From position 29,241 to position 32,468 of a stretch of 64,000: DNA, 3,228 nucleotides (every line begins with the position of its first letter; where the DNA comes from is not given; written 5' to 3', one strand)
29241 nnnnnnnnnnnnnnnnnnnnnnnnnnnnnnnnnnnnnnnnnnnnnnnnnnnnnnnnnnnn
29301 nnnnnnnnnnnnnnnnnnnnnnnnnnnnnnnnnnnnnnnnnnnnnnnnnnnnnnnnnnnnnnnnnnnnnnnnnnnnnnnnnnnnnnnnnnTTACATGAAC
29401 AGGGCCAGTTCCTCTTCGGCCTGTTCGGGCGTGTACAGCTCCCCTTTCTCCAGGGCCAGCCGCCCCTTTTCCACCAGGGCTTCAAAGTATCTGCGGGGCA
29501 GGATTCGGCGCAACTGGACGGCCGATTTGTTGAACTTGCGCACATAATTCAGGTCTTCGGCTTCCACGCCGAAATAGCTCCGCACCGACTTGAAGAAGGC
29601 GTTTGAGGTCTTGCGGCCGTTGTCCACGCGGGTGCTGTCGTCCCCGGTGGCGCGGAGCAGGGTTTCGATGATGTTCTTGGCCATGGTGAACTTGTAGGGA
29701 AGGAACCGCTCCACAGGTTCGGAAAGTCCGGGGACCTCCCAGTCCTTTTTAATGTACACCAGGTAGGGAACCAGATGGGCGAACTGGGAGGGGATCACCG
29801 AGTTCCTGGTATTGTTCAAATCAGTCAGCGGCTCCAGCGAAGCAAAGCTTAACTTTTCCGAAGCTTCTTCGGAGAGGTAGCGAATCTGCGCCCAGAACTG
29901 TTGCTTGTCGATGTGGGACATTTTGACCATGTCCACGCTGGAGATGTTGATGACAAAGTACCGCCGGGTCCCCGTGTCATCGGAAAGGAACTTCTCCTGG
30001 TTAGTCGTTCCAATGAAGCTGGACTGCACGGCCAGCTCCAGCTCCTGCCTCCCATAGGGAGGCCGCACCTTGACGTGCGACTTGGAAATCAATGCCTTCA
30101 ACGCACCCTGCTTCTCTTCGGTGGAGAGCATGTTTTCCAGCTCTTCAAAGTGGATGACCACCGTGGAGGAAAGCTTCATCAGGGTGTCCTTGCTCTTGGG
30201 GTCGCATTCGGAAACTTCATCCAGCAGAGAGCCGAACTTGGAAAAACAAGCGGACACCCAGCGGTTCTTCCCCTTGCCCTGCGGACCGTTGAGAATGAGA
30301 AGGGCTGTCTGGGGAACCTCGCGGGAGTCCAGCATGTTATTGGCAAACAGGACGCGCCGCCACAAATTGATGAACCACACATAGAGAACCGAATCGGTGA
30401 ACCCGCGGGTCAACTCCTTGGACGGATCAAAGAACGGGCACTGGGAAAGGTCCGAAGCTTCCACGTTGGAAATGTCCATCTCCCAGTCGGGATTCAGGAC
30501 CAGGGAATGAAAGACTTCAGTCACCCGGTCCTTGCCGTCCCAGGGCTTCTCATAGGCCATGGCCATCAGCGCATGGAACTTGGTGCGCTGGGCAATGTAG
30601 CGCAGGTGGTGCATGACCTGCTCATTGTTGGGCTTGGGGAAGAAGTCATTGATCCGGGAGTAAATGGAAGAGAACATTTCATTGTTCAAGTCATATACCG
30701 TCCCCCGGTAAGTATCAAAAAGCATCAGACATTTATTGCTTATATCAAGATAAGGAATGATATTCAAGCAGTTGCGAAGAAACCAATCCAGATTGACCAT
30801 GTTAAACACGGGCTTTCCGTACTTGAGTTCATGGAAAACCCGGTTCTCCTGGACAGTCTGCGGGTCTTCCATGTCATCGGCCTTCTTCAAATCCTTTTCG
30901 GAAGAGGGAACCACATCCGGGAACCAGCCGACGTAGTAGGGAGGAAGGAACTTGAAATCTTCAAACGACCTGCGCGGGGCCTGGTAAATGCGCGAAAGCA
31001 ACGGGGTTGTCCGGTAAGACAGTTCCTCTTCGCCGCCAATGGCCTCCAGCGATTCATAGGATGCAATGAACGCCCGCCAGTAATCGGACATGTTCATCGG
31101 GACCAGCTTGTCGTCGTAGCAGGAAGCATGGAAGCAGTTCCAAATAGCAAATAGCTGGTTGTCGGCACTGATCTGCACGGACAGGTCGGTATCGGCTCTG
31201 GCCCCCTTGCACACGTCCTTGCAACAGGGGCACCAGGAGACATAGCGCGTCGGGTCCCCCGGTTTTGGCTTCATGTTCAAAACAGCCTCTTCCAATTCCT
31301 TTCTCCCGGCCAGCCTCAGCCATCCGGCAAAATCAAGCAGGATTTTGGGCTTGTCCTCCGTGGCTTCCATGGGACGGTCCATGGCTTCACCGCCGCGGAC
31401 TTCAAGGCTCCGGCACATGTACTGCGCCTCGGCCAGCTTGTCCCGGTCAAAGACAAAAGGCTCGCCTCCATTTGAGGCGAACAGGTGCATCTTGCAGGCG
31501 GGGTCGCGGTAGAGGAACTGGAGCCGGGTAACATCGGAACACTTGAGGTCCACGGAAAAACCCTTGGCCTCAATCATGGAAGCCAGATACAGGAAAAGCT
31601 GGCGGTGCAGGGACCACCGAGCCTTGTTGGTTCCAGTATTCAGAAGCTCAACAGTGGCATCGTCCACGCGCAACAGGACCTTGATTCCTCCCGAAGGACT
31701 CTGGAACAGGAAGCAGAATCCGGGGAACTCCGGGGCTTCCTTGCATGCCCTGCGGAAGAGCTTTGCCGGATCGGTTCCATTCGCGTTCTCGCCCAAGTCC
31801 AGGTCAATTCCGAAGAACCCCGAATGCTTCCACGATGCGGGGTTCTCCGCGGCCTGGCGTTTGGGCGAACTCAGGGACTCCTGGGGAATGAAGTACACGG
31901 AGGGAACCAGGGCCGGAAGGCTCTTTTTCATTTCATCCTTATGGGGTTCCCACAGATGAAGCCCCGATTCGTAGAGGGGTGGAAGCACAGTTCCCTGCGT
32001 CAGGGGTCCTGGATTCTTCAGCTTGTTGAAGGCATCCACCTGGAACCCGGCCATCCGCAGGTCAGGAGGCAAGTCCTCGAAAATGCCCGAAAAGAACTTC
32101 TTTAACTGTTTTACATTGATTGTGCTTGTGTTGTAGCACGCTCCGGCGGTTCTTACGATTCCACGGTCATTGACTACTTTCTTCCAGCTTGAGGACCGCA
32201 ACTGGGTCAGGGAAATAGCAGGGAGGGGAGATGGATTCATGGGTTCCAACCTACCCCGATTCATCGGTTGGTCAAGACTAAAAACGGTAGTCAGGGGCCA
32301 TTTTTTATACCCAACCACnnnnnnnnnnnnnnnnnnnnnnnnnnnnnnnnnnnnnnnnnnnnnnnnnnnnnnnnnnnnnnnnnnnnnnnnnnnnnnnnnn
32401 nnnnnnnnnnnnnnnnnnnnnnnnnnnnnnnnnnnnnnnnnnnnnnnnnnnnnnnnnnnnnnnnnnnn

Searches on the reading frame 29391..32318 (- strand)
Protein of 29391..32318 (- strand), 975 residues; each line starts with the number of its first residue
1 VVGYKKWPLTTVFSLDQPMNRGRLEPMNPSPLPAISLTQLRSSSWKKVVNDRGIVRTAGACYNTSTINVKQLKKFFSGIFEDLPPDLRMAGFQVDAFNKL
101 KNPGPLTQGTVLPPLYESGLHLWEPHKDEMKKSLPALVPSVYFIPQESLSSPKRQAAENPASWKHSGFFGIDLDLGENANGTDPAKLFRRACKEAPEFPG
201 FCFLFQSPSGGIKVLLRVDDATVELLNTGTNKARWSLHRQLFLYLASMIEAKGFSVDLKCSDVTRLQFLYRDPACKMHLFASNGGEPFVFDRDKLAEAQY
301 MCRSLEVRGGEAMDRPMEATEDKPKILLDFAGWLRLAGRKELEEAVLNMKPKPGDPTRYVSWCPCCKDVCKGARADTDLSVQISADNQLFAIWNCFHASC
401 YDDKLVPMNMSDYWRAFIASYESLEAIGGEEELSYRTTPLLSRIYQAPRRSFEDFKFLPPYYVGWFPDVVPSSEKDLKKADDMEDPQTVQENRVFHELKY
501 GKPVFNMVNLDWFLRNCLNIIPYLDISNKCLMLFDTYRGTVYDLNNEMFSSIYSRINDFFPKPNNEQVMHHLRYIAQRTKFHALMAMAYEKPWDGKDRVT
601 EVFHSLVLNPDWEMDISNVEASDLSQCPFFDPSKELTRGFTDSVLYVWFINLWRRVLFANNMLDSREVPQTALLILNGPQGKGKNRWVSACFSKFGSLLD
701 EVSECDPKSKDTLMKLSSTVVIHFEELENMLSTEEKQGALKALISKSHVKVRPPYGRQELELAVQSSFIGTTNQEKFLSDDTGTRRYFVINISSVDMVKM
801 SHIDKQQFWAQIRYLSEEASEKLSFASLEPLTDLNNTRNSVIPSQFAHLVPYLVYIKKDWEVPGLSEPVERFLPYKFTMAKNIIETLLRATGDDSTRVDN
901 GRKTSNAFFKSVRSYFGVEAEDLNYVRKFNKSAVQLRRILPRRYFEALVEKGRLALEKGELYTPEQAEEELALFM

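Call 9: search_protein_families(library=pfam, proteins=[window:29391-32318:-], max_evalue=0.01)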
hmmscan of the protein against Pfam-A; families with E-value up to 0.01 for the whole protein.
window:29391-32318:- (975 aa): 3 families
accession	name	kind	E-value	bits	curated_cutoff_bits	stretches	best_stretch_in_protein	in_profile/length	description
PF05272.17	VapE-like_dom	-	3.5e-28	99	25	1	672-821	52-197/217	Virulence-associated protein E-like domain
PF19263.5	DUF5906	-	2e-08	35.3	27.6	1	676-786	1-114/114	Family of unknown function (DUF5906)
PF08800.15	BT4734-like_N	-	3.5e-05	24.4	22.4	1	180-274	39-131/134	BT4734-like, N-terminal domain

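Call 10: search_protein_families(library=phrogs, proteins=[window:29391-32318:-], max_evalue=0.001)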
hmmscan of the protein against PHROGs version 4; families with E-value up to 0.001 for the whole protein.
window:29391-32318:- (975 aa): 7 families
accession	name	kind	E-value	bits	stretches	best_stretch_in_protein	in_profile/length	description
phrog_1313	-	DNA, RNA and nucleotide metabolism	6.3e-30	105.6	1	575-824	231-448/568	DNA helicase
phrog_15962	-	DNA, RNA and nucleotide metabolism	1.4e-23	84.1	1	672-811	558-691/835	DNA primase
phrog_256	-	DNA, RNA and nucleotide metabolism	2.7e-22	80.1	1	673-823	523-670/798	DNA helicase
phrog_2249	-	DNA, RNA and nucleotide metabolism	8.3e-19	68.7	1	647-872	508-706/802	DNA primase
phrog_16593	-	DNA, RNA and nucleotide metabolism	1.8e-14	54.1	1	587-813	508-698/823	DNA primase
phrog_36873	-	DNA, RNA and nucleotide metabolism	5.3e-13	48.6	1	673-812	549-683/1082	DNA helicase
phrog_1156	-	DNA, RNA and nucleotide metabolism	0.00035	20.2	1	659-792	547-683/855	DNA primase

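Call 16: find_related_loci(query=window:29391-32318:-, collection=viral_contigs, flank=10000)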
Query window:29391-32318:- (975 aa) in viral_contigs; peptide patterns used: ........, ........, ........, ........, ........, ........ (x = any residue, [..] = any of these).
No stretch of DNA in the collection matches any of the patterns.

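Call 18: find_homologous_proteins(query=window:29391-32318:-, max_evalue=1e-10)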
Query window:29391-32318:- (975 aa): 4 proteins with E <= 1e-10 among 8000 candidates.
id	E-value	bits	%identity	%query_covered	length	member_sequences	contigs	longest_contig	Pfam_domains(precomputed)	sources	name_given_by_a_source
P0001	0.0e+0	2213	100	97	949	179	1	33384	PF19263.6,PF05272.18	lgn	-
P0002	5.9e-14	69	30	16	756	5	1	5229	PF19263.6,PF05272.18,PF08800.16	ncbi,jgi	jgi:hypothetical protein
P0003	1.9e-13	67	29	16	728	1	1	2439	PF19263.6,PF05272.18,PF08800.16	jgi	jgi:hypothetical protein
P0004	2.9e-13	67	30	16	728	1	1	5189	PF12990.13,PF19263.6,PF05272.18,PF08800.16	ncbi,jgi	jgi:hypothetical protein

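Call 19: find_encoding_contigs(protein=P0001, flank=10000, max_places=10)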
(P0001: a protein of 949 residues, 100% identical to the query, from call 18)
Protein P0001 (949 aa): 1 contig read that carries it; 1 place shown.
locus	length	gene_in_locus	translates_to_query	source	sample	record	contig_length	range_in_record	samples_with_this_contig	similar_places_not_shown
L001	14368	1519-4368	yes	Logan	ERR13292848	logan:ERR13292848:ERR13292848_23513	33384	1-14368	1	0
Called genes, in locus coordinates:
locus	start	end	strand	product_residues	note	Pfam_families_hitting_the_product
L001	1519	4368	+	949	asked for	PF05272:VapE-like_dom, PF19263:DUF5906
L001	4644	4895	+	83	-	-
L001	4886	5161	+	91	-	-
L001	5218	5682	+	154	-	-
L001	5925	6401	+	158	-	-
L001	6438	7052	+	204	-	PF02511:Thy1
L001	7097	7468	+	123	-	-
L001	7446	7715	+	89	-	-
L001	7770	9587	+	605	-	PF01612:DNA_pol_A_exo1 (faint), PF00476:DNA_pol_A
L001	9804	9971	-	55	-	-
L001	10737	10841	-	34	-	-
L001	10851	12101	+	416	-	PF00271:Helicase_C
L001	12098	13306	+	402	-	PF10926:DUF2800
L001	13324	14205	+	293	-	PF12323:HTH_OrfB_IS605, PF01385:OrfB_IS605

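Call 20: list_cluster_members(proteins=[P0001])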
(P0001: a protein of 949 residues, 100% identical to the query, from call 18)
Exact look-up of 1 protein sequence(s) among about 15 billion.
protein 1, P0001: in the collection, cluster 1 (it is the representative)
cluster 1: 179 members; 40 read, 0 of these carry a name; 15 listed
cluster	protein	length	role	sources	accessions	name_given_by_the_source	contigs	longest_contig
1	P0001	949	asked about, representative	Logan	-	-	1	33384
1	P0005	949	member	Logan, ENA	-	-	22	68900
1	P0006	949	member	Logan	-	-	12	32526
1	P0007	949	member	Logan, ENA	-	-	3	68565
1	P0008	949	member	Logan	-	-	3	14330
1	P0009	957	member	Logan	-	-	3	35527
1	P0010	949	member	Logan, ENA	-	-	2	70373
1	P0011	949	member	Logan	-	-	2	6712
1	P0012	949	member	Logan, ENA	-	-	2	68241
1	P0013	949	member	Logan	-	-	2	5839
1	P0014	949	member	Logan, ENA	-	-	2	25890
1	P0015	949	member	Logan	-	-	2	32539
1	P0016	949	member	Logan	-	-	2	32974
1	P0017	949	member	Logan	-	-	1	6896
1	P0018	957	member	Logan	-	-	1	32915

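Call 21: find_encoding_contigs(protein=P0005, flank=10000, max_places=10)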
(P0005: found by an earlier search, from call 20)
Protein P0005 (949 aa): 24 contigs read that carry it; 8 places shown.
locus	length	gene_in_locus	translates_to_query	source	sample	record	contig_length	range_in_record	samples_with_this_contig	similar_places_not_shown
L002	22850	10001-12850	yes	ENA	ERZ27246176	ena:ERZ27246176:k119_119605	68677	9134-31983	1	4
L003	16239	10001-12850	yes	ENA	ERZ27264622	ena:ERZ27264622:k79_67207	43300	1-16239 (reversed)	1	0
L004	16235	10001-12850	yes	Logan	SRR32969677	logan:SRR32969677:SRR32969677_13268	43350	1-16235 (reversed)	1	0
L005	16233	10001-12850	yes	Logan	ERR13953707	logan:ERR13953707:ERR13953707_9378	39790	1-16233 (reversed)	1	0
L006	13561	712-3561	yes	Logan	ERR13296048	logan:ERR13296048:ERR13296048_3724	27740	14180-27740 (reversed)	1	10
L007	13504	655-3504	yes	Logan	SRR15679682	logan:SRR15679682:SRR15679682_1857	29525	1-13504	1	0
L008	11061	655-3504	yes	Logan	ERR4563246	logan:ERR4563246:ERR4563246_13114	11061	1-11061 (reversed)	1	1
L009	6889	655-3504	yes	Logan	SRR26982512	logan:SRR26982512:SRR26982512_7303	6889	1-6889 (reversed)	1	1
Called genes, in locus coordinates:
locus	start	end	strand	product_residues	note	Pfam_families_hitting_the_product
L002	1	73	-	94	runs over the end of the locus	-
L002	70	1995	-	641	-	PF22745:Nlig-Ia (weak), PF01653:DNA_ligase_aden, PF03120:OB_DNA_ligase, PF12826:HHH_2 (weak), PF00533:BRCT (weak)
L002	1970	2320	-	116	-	-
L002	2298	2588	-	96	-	-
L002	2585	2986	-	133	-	-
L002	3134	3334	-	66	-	-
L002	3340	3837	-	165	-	-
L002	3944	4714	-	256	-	-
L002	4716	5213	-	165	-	-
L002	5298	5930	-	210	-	-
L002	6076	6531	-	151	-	-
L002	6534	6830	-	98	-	-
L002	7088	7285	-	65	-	-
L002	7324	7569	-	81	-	-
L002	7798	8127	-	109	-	-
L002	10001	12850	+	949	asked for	PF05272:VapE-like_dom, PF19263:DUF5906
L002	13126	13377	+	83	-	-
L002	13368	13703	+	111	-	-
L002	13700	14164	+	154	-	-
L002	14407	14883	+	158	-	-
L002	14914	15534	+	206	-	PF02511:Thy1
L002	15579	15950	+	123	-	-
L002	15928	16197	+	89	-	-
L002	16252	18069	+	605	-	PF01612:DNA_pol_A_exo1 (faint), PF00476:DNA_pol_A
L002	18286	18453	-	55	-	-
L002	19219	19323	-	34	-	-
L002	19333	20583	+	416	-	PF00271:Helicase_C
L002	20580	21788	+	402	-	PF10926:DUF2800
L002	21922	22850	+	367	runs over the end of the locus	PF01385:OrfB_IS605, PF07282:Cas12f1-like_TNB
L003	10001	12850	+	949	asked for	PF05272:VapE-like_dom, PF19263:DUF5906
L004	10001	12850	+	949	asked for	PF05272:VapE-like_dom, PF19263:DUF5906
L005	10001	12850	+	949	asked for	PF05272:VapE-like_dom, PF19263:DUF5906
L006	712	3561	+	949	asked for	PF05272:VapE-like_dom, PF19263:DUF5906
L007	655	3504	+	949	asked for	PF05272:VapE-like_dom, PF19263:DUF5906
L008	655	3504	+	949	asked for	PF05272:VapE-like_dom, PF19263:DUF5906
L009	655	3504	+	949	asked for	PF05272:VapE-like_dom, PF19263:DUF5906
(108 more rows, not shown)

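Call 25: find_encoding_contigs(protein=P0009, flank=10000, max_places=4)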
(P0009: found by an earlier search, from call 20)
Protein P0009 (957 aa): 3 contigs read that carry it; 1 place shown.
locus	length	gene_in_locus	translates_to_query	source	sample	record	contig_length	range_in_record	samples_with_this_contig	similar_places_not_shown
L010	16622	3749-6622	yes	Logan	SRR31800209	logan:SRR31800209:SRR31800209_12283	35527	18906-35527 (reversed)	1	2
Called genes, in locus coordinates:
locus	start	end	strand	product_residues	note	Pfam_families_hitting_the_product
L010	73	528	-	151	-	-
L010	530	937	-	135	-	-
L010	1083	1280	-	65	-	-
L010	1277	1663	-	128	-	-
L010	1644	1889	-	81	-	-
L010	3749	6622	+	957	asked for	PF05272:VapE-like_dom, PF19263:DUF5906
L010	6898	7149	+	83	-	-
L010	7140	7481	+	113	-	-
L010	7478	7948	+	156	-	-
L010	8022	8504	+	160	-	-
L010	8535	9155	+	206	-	PF02511:Thy1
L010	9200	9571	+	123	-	-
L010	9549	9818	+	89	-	-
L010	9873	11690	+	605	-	PF01612:DNA_pol_A_exo1 (faint), PF00476:DNA_pol_A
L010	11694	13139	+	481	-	PF00271:Helicase_C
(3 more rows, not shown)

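Call 42: search_solved_structures(query=P0001, max_evalue=1, show_alignments=2)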
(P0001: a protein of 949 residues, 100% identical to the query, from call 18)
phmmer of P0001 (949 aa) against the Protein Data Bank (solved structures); distinct sequences matched with E-value up to 1: 3.
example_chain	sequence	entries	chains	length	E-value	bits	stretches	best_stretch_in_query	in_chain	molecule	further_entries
7pds_A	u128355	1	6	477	8.2e-08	33.8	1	645-787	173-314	Similar to D. nodosus vapE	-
6oq5_E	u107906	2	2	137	0.38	11.8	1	10-87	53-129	E3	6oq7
8aj7_A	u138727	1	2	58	0.56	11.2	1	230-267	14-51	Kunitz domain of Amblyomin-X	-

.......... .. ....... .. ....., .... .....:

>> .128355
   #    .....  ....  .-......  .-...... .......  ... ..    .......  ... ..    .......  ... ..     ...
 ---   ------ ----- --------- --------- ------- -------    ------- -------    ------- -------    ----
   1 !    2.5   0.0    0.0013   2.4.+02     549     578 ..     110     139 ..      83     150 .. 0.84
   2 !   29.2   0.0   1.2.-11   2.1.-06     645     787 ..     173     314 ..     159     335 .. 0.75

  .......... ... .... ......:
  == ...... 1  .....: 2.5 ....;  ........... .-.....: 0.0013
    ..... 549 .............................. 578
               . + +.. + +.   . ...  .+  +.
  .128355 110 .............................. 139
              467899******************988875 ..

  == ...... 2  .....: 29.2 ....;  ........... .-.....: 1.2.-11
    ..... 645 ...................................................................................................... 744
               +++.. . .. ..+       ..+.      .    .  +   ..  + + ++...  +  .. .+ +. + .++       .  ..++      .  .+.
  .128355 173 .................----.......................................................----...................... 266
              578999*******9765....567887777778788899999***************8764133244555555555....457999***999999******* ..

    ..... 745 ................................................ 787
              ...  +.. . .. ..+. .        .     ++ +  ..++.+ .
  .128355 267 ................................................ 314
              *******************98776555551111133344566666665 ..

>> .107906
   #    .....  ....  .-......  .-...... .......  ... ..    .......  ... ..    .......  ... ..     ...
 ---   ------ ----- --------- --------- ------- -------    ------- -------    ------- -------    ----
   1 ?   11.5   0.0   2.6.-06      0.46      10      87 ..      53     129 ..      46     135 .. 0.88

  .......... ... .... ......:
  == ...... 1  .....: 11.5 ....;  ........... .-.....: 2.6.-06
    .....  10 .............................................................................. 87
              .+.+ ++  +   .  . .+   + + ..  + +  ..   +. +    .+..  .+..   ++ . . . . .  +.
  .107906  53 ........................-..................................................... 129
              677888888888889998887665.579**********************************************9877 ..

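Call 43: search_protein_representatives(protein=P0001)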
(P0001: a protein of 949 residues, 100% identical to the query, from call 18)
Query: 949 residues. Proteins with E-value up to 0.001 (for the whole library): 12829; up to 1e-10: 1824; up to 1e-30: 11. The best 150 are listed.
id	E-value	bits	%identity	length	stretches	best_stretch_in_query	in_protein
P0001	0.0e+00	2221.0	100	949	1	1-949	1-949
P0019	1.1e-107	377.7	35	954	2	9-402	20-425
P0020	1.5e-78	281.3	30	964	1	24-894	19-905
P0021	2.9e-57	210.8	31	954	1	31-798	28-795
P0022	1.9e-54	201.5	30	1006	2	12-379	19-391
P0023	1.9e-53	198.1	30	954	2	11-393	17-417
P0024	7.3e-53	196.2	27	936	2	18-375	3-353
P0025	1.2e-46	175.6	28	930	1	102-861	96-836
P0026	1.3e-46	175.6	28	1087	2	330-831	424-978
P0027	1.6e-45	171.9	29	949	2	208-893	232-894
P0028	5.4e-45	170.2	30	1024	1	56-872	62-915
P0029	2.9e-22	95.0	29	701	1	482-789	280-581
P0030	2.4e-21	91.9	38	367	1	640-795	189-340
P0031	2.5e-21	91.9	30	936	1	536-791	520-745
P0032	3.5e-21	91.4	36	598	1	545-788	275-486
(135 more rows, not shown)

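Call 44: find_encoding_contigs(protein=P0019, flank=6000, max_places=3)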
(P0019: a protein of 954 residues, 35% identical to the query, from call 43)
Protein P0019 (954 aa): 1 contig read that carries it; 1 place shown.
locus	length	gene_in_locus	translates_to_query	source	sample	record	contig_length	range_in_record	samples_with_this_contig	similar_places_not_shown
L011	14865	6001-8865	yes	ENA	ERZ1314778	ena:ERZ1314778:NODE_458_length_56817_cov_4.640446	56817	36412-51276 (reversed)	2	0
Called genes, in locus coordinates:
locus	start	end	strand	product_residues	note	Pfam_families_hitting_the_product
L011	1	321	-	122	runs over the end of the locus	-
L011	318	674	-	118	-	-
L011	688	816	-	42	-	-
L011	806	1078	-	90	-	-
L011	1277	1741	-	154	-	-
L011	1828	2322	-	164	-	-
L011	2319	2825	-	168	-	-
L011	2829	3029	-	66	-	-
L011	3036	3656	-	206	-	-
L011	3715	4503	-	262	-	-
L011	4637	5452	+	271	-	-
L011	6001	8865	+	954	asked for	PF05272:VapE-like_dom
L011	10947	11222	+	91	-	-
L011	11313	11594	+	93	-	-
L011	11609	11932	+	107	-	-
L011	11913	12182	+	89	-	-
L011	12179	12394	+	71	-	-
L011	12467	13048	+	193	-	-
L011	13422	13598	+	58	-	-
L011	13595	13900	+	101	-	-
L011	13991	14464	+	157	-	-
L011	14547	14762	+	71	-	-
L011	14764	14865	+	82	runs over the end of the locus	-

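Call 45: find_encoding_contigs(protein=P0020, flank=6000, max_places=3)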
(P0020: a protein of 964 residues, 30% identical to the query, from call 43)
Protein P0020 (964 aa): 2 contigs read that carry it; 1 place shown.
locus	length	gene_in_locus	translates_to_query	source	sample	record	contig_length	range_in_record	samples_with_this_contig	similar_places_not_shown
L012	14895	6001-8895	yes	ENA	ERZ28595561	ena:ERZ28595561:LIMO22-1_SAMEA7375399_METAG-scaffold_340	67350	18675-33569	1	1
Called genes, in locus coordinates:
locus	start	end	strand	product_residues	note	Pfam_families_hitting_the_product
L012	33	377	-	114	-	-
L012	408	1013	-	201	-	-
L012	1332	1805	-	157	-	-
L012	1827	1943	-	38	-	-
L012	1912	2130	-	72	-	-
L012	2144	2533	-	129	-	-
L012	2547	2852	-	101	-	-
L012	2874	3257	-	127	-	-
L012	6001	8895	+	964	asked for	PF05272:VapE-like_dom, PF19263:DUF5906 (weak)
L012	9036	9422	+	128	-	-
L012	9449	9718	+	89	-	-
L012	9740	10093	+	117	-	-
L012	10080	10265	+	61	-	-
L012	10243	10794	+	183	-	-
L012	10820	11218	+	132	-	-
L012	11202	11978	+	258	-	-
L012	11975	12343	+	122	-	-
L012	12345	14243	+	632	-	PF01612:DNA_pol_A_exo1 (weak), PF00476:DNA_pol_A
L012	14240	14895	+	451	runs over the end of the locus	PF00270:DEAD (faint), PF00271:Helicase_C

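Call 51: find_encoding_contigs(protein=P0021, flank=6000, max_places=2)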
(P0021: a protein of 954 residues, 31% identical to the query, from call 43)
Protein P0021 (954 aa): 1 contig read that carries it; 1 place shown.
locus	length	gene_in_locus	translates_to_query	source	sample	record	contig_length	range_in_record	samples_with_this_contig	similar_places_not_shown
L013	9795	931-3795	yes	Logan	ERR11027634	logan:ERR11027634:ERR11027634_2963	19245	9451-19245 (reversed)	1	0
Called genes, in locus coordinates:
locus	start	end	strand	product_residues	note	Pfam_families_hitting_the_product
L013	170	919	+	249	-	-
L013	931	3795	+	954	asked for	PF08800:BT4734-like_N (weak), PF05272:VapE-like_dom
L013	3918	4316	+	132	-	-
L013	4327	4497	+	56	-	-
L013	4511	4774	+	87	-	-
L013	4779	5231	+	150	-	-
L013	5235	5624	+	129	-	-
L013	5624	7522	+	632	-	PF00476:DNA_pol_A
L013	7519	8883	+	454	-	PF04851:ResIII (weak), PF00271:Helicase_C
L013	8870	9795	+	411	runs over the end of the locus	PF10926:DUF2800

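Call 52: find_encoding_contigs(protein=P0023, flank=6000, max_places=2)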
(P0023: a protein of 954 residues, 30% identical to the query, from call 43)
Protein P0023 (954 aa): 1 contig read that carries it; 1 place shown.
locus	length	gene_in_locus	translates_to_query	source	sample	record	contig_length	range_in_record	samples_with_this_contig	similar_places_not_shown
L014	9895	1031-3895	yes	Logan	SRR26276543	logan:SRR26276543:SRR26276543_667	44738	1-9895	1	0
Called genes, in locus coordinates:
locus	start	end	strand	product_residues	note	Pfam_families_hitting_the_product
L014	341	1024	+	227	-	-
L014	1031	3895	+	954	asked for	PF05272:VapE-like_dom, PF19263:DUF5906 (faint)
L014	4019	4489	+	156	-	-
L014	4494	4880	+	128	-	-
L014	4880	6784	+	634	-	PF00476:DNA_pol_A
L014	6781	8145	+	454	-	PF04851:ResIII (faint), PF00271:Helicase_C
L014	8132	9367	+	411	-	PF10926:DUF2800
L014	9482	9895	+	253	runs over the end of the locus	-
